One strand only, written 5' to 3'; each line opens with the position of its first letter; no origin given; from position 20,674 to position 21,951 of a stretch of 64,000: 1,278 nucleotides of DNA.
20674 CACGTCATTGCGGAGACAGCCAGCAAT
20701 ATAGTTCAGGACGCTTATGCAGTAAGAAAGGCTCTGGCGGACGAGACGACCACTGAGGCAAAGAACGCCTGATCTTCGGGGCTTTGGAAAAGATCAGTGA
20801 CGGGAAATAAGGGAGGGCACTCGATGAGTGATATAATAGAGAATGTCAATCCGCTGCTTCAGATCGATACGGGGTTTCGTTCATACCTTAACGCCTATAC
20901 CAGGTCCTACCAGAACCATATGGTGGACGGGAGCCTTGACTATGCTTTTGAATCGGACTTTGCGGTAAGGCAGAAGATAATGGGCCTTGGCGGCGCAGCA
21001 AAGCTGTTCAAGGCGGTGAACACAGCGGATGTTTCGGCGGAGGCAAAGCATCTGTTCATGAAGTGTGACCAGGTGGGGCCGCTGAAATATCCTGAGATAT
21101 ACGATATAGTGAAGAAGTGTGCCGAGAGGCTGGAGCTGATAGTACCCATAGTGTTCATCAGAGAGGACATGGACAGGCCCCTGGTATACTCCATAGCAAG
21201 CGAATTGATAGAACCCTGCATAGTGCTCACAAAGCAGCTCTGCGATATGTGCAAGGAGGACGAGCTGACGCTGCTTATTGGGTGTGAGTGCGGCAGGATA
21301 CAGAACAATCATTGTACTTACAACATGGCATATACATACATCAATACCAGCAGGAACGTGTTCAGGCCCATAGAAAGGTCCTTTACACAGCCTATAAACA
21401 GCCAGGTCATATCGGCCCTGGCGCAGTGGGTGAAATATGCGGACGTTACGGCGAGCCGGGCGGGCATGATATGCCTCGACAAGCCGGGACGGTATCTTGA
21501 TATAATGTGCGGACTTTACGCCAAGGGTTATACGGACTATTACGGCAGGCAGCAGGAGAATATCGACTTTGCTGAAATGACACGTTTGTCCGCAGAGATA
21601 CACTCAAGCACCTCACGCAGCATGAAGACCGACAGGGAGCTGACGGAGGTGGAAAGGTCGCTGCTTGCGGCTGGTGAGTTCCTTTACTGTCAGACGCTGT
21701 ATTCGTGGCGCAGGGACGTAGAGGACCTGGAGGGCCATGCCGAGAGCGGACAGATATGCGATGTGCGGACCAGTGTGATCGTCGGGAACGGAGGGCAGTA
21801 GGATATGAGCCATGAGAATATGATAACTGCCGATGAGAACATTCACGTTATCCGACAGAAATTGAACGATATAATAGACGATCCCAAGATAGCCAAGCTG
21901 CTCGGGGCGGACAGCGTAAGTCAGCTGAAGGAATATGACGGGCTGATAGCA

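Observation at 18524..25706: Self-contained five-gene operon: membrane-anchored dynamin-like GTPase, ligand-less M48-like protein, second dynamin-like GTPase, Q/N-rich TerD protein, AIM24 protein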

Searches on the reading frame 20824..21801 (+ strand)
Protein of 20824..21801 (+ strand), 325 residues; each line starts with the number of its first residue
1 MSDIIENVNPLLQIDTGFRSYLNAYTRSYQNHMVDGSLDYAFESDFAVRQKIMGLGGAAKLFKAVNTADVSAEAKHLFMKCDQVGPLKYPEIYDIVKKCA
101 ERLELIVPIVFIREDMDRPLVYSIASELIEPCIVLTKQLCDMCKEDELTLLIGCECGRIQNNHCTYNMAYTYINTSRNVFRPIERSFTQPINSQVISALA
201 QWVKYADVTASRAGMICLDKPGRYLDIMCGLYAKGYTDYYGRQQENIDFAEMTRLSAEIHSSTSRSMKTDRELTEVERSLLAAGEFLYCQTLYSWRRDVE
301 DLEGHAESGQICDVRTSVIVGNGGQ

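Call 6: search_protein_families(library=pfam, proteins=[window:20824-21801:+], max_evalue=0.01)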
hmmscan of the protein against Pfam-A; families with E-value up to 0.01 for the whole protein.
window:20824-21801:+ (325 aa): 1 family
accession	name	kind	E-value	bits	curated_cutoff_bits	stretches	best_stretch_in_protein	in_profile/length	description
PF01435.24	Peptidase_M48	-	0.0019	18.5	20.3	1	132-175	48-92/186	Peptidase family M48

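Call 7: search_protein_families(library=padloc, proteins=[window:20824-21801:+], max_evalue=0.01)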
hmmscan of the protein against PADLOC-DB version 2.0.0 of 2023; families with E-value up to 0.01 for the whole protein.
window:20824-21801:+ (325 aa): 0 families

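Call 8: search_protein_families(library=ncbifam, proteins=[window:20824-21801:+], max_evalue=0.01)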
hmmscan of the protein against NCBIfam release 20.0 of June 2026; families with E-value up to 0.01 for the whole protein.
window:20824-21801:+ (325 aa): 2 families
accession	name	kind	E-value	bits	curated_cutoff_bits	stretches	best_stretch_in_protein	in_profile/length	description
NF002322.0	PRK01265.1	equivalog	1.3e-05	24.8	275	1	88-173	81-165/325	zinc metalloprotease HtpX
NF002826.0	PRK03001.1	equivalog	0.0038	16.4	369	1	82-162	60-139/285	zinc metalloprotease HtpX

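Call 9: find_homologous_proteins(query=window:20824-21801:+)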
Query window:20824-21801:+ (325 aa): 157 proteins with E <= 0.001 among 1425 candidates; the best 120 are listed.
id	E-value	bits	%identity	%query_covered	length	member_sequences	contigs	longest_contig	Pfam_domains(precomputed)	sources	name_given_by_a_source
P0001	1.0e-218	743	100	100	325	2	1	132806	-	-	-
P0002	2.1e-183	627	81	100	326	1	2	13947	-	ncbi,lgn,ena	-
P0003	4.5e-182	622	81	100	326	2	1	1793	-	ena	-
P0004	1.1e-179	614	81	100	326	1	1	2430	-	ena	-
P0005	3.8e-179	613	80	100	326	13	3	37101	-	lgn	-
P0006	3.5e-178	609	78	100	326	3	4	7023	-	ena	-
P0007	4.2e-178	609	79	100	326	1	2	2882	-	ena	-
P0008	4.1e-177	606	79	100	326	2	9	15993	-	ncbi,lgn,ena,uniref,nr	ncbi:M48 family metalloprotease [uncultured Ruminococcus sp.]|uniref:M48 family metalloprotease n=1 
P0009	8.6e-177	605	80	100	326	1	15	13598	-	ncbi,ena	-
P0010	1.8e-176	604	78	100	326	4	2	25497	-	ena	-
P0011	6.7e-176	602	78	100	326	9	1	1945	-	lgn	-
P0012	2.9e-175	600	77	100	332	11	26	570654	-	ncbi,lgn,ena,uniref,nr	ncbi:hypothetical protein [uncultured Ruminococcus sp.]|uniref:hypothetical protein n=1 Tax=uncultur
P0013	1.3e-174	598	77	100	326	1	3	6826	-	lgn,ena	-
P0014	9.4e-174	595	78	100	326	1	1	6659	-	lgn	-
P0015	1.5e-173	594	77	100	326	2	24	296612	-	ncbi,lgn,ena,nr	ncbi:MAG: hypothetical protein J5994_03105 [Ruminococcus sp.]|nr:hypothetical protein [Ruminococcus 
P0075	1.4e-133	463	58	100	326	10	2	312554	PF01435.25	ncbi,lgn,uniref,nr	ncbi:hypothetical protein SAMN02910447_00729 [Ruminococcus sp. YE71]|uniref:M48 family metalloprotea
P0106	2.7e-121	423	58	97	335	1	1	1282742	-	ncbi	ncbi:MAG: hypothetical protein QM689_06550 [Oscillospiraceae bacterium]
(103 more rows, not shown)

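Call 12: find_encoding_contigs(protein=P0106, flank=10000, max_places=2)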
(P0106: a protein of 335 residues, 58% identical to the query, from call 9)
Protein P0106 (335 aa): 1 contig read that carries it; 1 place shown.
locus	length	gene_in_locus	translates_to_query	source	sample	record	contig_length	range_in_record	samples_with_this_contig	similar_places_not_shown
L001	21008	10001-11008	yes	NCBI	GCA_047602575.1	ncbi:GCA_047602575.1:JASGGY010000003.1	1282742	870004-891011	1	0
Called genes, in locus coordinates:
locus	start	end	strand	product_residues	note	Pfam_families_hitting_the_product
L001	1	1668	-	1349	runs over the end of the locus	PF25596:CPSase_L_D1, PF02786:CPSase_L_D2, PF02787:CPSase_L_D3, PF25596:CPSase_L_D1, PF02655:ATP-grasp_3, PF02786:CPSase_L_D2, PF02142:MGS, PF01678:DAP_epimerase, +6 more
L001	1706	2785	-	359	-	PF00988:CPSase_sm_chain, PF00117:GATase, PF07722:Peptidase_C26 (weak)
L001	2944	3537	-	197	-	PF03861:ANTAR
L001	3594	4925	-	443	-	PF03951:Gln-synt_N, PF00120:Gln-synt_C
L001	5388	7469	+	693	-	PF12437:GSIII_N, PF00120:Gln-synt_C, PF18318:Gln-synt_C-ter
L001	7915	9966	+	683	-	PF00009:GTP_EFTU (faint), PF00350:Dynamin_N, PF01926:MMR_HSR1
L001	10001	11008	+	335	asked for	-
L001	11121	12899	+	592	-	PF00350:Dynamin_N, PF01926:MMR_HSR1 (weak)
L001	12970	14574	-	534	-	PF04542:Sigma70_r2, PF04545:Sigma70_r4, PF08281:Sigma70_r4_2, PF13518:HTH_28 (faint)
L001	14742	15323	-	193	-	-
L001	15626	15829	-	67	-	-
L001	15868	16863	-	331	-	PF01145:Band_7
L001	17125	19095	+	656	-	PF24898:GGDEF_GdpP, PF01368:DHH, PF02272:DHHA1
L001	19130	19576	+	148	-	PF01281:Ribosomal_L9_N, PF03948:Ribosomal_L9_C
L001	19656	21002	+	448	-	PF00772:DnaB, PF03796:DnaB_C, PF13481:AAA_25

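Call 13: find_encoding_contigs(protein=P0075, flank=10000, max_places=2)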
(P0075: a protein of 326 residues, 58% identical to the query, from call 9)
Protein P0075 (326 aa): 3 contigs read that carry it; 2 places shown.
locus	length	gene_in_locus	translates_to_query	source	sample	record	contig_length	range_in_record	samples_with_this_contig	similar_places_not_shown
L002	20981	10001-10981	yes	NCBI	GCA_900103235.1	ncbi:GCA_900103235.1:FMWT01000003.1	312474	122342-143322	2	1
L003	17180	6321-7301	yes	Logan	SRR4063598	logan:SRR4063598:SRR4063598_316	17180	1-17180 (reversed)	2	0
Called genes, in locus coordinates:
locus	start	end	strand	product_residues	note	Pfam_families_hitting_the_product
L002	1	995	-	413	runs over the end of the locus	PF00465:Fe-ADH, PF13685:Fe-ADH_2, PF25137:ADH_Fe_C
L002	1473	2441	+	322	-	PF06325:PrmA, PF05175:MTS (weak), PF03602:Cons_hypoth95 (weak), PF13649:Methyltransf_25, PF13847:Methyltransf_31, PF08241:Methyltransf_11 (weak)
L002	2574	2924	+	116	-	PF00543:P-II (weak)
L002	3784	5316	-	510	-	-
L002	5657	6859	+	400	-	PF02441:Flavoprotein, PF04127:DFP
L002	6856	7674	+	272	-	PF00849:PseudoU_synth_2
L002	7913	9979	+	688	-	PF00009:GTP_EFTU (faint), PF00350:Dynamin_N, PF01926:MMR_HSR1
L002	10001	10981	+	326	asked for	PF01435:Peptidase_M48 (weak)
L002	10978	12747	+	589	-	PF00350:Dynamin_N, PF01926:MMR_HSR1 (weak)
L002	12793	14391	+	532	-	PF00041:fn3 (weak), PF00150:Cellulase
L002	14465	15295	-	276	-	PF04294:VanW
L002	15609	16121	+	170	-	PF08239:SH3_3 (weak)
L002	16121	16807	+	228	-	PF01863:YgjP-like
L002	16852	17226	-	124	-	PF01325:Fe_dep_repress (weak), PF02742:Fe_dep_repr_C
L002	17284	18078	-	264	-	PF12833:HTH_18, PF00165:HTH_AraC (weak)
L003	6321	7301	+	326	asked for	PF01435:Peptidase_M48 (weak)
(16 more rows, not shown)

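Call 15: find_related_loci(query=A1, collection=genome_contigs, flank=10000)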
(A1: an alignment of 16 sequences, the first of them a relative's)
Query A1 (325 aa) in genome_contigs; peptide patterns used: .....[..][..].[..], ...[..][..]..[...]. (x = any residue, [..] = any of these).
186 stretches matched a pattern; 151 encode a relative of the query (tblastn E <= 1e-3); the best 80 are kept; 80 distinct loci.
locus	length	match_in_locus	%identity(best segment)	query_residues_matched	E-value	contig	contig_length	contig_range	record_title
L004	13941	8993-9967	81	1-325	0e+0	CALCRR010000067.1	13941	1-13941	MAG TPA_asm: uncultured Ruminococcus sp. isolate ERR1278105_bin.198_CONCOCT_v1.1_MAG genome assembly, contig: ERZ842401.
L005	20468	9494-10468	79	1-325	0e+0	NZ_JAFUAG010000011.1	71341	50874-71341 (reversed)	MAG: Ruminococcus sp. isolate RGIG4311 Roe_deer_Duodenum-2__c722, whole genome shotgun sequence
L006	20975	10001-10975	80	1-325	0e+0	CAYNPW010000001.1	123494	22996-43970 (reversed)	MAG TPA_asm: uncultured Ruminococcus sp. isolate SRP222994_co1_478 genome assembly, contig: NODE_100_length_123494_cov_7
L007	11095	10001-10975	80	1-325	0e+0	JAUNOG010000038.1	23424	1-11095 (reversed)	MAG: Ruminococcus sp. isolate S34M_St_103 NODE_1053_length_23424_cov_10.872010, whole genome shotgun sequence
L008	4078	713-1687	79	1-325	0e+0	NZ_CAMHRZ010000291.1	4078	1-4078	MAG: uncultured Ruminococcus sp. isolate SRR11784290_bin.30_metaWRAP_v1.3_MAG ERZ12202736.21864, whole genome shotgun se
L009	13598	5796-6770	80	1-325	0e+0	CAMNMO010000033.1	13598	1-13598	MAG: uncultured Ruminococcus sp. isolate SRR873597_bin.128_metaWRAP_v1.3_MAG genome assembly, contig: NODE.11681_length_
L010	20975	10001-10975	79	1-325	0e+0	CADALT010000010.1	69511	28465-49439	MAG: uncultured Ruminococcus sp. isolate RUG13404 genome assembly, contig: RUG13404_asm_10, whole genome shotgun sequenc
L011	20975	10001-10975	77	1-325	0e+0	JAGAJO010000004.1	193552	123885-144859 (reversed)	MAG: Ruminococcus sp. isolate RGIG8501 Water_deer_Cecum-1__c109, whole genome shotgun sequence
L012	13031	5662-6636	77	1-325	2e-178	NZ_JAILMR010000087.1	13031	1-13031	MAG: Ruminococcus sp. isolate RUI259 k141_3550640_flag=0_multi=29.9550_len=13031, whole genome shotgun sequence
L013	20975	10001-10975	77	1-325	3e-177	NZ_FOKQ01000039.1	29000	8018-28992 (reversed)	Ruminococcus albus strain AR67, whole genome shotgun sequence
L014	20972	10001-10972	77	1-324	3e-178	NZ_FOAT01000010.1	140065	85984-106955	Ruminococcus albus strain KH2T6, whole genome shotgun sequence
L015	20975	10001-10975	76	1-325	6e-177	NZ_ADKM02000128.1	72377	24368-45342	Ruminococcus albus 8 contig00011, whole genome shotgun sequence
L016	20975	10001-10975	65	1-325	9e-156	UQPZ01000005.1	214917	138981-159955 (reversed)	uncultured Ruminococcus sp. isolate UMGS536 genome assembly, contig: NODE_14_length_214917_cov_55.116568, whole genome s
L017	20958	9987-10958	66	1-325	3e-155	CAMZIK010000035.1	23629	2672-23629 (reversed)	MAG TPA_asm: uncultured Clostridia bacterium isolate SRR10912540_bin.40_metaWRAP_v1.3_MAG genome assembly, contig: ERZ14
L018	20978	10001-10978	67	1-325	7e-155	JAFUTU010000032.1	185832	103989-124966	MAG: Ruminococcus sp. isolate RGIG4819 Roe_deer_Reticulum.Co__c435026, whole genome shotgun sequence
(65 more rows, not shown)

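Call 30: search_solved_structures(query=A1, max_evalue=1, show_alignments=2)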
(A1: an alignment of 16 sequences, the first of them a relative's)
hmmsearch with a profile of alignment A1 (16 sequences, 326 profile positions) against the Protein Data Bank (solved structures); distinct sequences matched with E-value up to 1: 3.
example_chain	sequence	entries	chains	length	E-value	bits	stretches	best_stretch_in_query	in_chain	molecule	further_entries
8jrb_A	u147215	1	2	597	0.17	14.2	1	7-51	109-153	DNA polymerase I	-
5jxc_A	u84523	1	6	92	0.39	13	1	254-312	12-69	Ras/Rap GTPase-activating protein SynGAP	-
4il3_A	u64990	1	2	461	0.66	12.3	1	132-171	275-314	Ste24p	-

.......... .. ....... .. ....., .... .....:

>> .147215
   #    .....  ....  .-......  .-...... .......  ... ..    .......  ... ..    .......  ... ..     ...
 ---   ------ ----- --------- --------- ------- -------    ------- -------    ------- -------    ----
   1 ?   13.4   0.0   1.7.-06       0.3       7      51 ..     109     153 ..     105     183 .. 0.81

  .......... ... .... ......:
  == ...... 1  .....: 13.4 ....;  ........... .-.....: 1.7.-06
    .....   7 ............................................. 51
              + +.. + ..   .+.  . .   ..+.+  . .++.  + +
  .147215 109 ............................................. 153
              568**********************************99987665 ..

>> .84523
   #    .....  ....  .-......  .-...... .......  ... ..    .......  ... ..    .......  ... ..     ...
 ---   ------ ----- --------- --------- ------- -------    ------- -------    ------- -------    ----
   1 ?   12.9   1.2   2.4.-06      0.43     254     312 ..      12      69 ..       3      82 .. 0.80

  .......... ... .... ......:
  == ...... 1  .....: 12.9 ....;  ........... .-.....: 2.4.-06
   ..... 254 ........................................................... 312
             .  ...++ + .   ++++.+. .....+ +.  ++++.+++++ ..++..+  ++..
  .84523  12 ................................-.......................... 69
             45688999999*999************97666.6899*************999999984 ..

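Call 37: predict_structure(alignment_id=A1)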
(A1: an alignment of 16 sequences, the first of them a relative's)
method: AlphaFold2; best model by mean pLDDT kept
length: 325 residues; sequences in the alignment: 16
mean_pLDDT: 66.9   pTM: 0.72
mean pLDDT of the five models: 66.9, 62.9, 62.0, 59.2, 59.1
residues with pLDDT >= 90: 49; 70-90: 111; 50-70: 77; < 50: 88
segments of 3 or more residues with pLDDT < 50: 1-61, 63-75, 179-188, 323-325
pLDDT, mean of each block of 10 residues (from residue 1): 34 30 32 40 39 43 47 52 75 91 80 84 69 88 94 86 66 53 47 61 71 84 90 86 86 89 78 87 76 59 58 75 51
secondary structure, 60 per line:
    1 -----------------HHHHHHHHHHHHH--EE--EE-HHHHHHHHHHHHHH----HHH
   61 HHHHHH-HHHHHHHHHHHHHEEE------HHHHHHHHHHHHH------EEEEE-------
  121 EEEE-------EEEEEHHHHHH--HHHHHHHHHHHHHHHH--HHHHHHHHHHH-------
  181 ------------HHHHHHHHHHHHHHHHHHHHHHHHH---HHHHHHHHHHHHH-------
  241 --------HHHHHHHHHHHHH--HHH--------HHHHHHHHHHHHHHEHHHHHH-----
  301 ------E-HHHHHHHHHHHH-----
elements in order: H18-30 H40-53 H58-66 H68-80 E81-83 H90-102 E109-113 E121-124 E132-136 H137-142 H145-160 H163-173 H193-217 H221-233 H249-261 H275-288 H290-295 H309-320

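Call 40: search_protein_representatives(alignment_id=A1)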
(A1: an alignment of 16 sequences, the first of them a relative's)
Query: 16 sequences, 326 profile positions. Proteins with E-value up to 0.001 (for the whole library): 1047; up to 1e-10: 191; up to 1e-30: 40. The best 150 are listed.
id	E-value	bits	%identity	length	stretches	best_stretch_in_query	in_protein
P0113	8.8e-153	524.6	-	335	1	5-323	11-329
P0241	1.7e-123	428.4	-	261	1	3-253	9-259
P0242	3.3e-118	411.0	-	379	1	4-247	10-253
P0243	6.6e-102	357.4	-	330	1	4-324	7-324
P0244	3.8e-94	331.9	-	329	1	1-325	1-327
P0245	1.9e-84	300.0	-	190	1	3-188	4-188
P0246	1.8e-77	277.1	-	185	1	142-324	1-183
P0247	6.4e-70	252.3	-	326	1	1-324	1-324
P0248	3.7e-69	249.8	-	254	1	4-153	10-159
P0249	5.9e-65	236.0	-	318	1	4-319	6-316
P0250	7.6e-54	199.5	-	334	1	8-321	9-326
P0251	2.6e-53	197.7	-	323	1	7-320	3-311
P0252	8.7e-53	196.0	-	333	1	6-321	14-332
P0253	3.1e-51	190.9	-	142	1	1-100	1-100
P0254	2.3e-47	178.2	-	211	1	121-324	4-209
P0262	6.6e-39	150.4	-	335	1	4-313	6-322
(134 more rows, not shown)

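Call 41: fold_search(model_id=the predicted structure, library=pdb)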
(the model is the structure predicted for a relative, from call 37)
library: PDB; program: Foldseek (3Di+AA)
matches with E <= 10: 86; with E <= 0.001: 0
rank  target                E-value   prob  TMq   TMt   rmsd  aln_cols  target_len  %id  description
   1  4il3_A                2.8e-02  0.97  0.30  0.24  15.7       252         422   15  Crystal Structure of S. mikatae Ste24p (released 2013-02-20)
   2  4il3_B                3.2e-02  0.93  0.29  0.23  16.8       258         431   16  Crystal Structure of S. mikatae Ste24p (released 2013-02-20)
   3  3cqb_B                4.3e-02  1.00  0.24  0.70   2.3        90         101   14  Crystal structure of heat shock protein HtpX domain from Vibrio parahaemolyticus RIMD 2210633 (released 2008-05-27)
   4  2ypt_E                1.8e-01  0.30  0.24  0.19  21.4       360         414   13  Crystal structure of the human nuclear membrane zinc metalloprotease ZMPSTE24 mutant (E336A) in complex with a synthet (released 2012-12-05)
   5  8exq_A                2.9e-01  0.54  0.31  0.20  12.8       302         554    9  Cryo-EM structure of S. aureus BlaR1 with C1 symmetry (released 2023-01-11)
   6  3cqb_A                3.9e-01  0.98  0.19  0.54   2.8        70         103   18  Crystal structure of heat shock protein HtpX domain from Vibrio parahaemolyticus RIMD 2210633 (released 2008-05-27)
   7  8exr_A                5.8e-01  0.66  0.35  0.45  13.7       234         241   10  Cryo-EM structure of S. aureus BlaR1 TM and zinc metalloprotease domain (released 2023-01-11)
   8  3hj1_B                5.8e-01  0.03  0.12  0.10  24.0       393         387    8  Minor Editosome-Associated TUTase 1 with bound UTP (released 2010-05-12)
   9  6l3f                  7.1e-01  0.04  0.12  0.12  20.4       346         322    7  The structure of UTP:RNA uridylyltransferase 1 (URT1) in in Arabidopsis (released 2020-01-29)
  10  6l8k                  9.1e-01  0.03  0.12  0.12  20.1       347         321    7  Structure of URT1 in complex with UTP (released 2020-01-29)
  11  7xs4_A                1.2e+00  0.03  0.13  0.13  19.9       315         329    8  Crystal structure of URT1 in complex with AAAU RNA (released 2022-09-21)
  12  8ext_A                1.3e+00  0.28  0.26  0.17  15.1       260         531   10  Cryo-EM structure of S. aureus BlaR1 F284A mutant in complex with ampicillin (released 2023-01-11)
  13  4qhi_B                1.4e+00  0.85  0.19  0.53   2.4        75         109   15  Crystal structure of Methanocaldococcus jannaschii selecase mutant R36W (released 2014-07-16)
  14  3hj1_A                1.4e+00  0.03  0.14  0.13  20.7       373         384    9  Minor Editosome-Associated TUTase 1 with bound UTP (released 2010-05-12)
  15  4qhf                  1.5e+00  0.82  0.18  0.51   2.4        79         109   13  Crystal structure of Methanocaldococcus jannaschii monomeric selecase (released 2014-07-16)
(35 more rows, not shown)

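Call 43: find_encoding_contigs(protein=P0250, flank=6000, max_places=2)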
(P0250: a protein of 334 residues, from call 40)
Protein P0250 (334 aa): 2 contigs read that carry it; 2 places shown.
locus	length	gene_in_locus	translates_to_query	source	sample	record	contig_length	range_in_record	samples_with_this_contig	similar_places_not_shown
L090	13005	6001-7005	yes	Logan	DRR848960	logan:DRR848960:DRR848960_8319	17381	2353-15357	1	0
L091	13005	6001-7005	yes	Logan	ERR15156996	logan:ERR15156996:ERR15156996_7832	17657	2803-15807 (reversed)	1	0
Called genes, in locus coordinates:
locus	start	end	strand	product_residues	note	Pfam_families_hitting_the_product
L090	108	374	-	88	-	PF20648:DUF6809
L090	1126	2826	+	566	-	PF03193:RsgA_GTPase (faint), PF00350:Dynamin_N, PF01926:MMR_HSR1 (weak), PF00009:GTP_EFTU, PF22298:Tsr1_G-like (faint)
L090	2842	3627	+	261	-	PF12773:DZR, PF13240:Zn_Ribbon_1 (weak), PF13248:Zn_ribbon_3 (faint)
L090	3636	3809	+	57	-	PF13240:Zn_Ribbon_1, PF13248:Zn_ribbon_3 (faint), PF17032:Zn_ribbon_15 (faint), PF24460:DUF7575 (faint), PF12773:DZR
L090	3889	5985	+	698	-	PF00009:GTP_EFTU (weak), PF00350:Dynamin_N, PF01926:MMR_HSR1, PF21808:Dynamin-like_hel_bact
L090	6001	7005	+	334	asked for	PF01435:Peptidase_M48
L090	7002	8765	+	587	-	PF00009:GTP_EFTU (weak), PF00350:Dynamin_N, PF01926:MMR_HSR1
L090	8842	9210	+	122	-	PF13240:Zn_Ribbon_1 (weak)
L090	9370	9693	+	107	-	-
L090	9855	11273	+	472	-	PF13306:LRR_5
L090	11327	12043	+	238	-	-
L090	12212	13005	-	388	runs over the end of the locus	PF13102:Phage_int_SAM_5, PF14659:Phage_int_SAM_3, PF00589:Phage_integrase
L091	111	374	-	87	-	PF20648:DUF6809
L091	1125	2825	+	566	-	PF03193:RsgA_GTPase (faint), PF00350:Dynamin_N, PF01926:MMR_HSR1 (weak), PF00009:GTP_EFTU, PF22298:Tsr1_G-like (faint)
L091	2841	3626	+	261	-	PF12773:DZR, PF13240:Zn_Ribbon_1 (weak), PF13248:Zn_ribbon_3 (faint)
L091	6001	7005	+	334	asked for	PF01435:Peptidase_M48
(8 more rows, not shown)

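Call 44: find_encoding_contigs(protein=P0262, flank=6000, max_places=2)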
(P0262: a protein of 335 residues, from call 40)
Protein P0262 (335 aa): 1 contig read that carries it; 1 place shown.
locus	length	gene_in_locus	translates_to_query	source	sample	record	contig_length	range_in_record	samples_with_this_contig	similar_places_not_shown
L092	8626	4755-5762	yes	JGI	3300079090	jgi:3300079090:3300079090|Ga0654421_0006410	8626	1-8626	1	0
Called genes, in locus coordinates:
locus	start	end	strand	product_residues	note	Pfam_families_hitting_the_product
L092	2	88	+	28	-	?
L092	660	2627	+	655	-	PF00009:GTP_EFTU (weak), PF00350:Dynamin_N, PF01926:MMR_HSR1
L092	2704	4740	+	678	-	PF00009:GTP_EFTU, PF00350:Dynamin_N, PF01926:MMR_HSR1 (faint)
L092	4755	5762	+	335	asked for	PF01435:Peptidase_M48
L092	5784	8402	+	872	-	PF12770:CHAT, PF00350:Dynamin_N, PF01926:MMR_HSR1 (weak)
